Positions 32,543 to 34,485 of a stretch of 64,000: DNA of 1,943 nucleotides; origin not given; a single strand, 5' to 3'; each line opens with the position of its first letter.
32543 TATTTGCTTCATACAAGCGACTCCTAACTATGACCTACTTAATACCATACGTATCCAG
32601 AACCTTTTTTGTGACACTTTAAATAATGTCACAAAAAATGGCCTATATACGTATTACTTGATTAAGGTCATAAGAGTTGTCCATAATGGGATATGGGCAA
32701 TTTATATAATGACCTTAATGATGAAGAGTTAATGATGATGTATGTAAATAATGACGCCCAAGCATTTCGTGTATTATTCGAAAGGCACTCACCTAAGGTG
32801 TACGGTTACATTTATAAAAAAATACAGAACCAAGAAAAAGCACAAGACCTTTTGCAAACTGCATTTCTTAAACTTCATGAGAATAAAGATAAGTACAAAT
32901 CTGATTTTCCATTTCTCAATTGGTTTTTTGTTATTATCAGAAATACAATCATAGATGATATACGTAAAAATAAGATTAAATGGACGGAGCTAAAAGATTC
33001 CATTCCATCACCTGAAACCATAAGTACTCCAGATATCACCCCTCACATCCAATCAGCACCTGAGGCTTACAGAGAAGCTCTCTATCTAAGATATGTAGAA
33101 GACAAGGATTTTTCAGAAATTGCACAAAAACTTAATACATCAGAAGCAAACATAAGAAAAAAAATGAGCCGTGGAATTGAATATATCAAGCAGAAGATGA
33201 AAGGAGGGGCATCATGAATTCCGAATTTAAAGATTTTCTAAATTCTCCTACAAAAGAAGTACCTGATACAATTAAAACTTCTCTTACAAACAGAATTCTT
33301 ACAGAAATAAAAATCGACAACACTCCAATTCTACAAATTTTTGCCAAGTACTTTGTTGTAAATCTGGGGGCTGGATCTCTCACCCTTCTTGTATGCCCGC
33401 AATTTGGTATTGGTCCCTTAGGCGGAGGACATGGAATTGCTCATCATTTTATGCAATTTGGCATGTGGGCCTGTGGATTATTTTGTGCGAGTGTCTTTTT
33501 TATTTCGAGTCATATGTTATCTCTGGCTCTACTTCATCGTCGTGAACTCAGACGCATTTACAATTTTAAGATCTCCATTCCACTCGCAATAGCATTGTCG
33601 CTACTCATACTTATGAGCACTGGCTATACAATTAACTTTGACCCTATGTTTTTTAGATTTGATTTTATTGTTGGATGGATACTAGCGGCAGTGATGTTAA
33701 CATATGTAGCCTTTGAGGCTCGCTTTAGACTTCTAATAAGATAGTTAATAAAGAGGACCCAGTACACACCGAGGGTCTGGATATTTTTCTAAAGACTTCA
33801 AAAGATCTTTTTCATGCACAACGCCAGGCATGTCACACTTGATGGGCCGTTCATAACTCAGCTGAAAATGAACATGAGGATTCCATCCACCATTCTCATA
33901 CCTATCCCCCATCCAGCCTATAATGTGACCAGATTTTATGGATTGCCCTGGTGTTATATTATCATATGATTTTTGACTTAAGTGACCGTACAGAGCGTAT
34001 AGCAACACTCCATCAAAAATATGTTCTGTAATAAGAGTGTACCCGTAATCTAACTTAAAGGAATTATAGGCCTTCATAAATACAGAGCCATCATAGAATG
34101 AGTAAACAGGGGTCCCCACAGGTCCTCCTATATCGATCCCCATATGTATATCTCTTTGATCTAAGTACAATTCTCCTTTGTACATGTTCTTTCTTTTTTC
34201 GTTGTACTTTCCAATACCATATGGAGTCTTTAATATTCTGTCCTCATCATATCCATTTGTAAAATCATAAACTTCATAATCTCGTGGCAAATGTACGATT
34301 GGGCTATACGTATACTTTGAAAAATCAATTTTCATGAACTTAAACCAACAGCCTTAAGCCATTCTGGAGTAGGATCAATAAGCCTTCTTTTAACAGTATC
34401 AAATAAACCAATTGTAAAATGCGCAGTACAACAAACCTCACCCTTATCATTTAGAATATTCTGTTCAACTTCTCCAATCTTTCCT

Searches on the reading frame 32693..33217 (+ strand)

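Call 73: search_protein_families(library=pfam, proteins=[window:32693-33217:+], max_evalue=0.00001)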
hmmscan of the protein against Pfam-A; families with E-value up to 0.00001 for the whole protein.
window:32693-33217:+ (174 aa): 3 families
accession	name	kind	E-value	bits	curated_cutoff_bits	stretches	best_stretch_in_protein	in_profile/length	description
PF04542.20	Sigma70_r2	-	1.7e-15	57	24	1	28-94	1-69/71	Sigma-70 region 2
PF08281.18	Sigma70_r4_2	-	6.6e-11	42.1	25.7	1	123-162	12-51/54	Sigma-70, region 4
PF04545.22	Sigma70_r4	-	6e-07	29.3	24.1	1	123-166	6-49/50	Sigma-70, region 4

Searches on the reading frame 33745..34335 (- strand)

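Call 73: search_protein_families(library=pfam, proteins=[window:33745-34335:-], max_evalue=0.00001)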
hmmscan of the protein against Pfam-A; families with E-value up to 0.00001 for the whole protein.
window:33745-34335:- (196 aa): 1 family
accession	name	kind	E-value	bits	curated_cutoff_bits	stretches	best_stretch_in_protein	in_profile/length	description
PF01551.29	Peptidase_M23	-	8.2e-17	61.6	28.7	1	63-161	2-89/96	Peptidase family M23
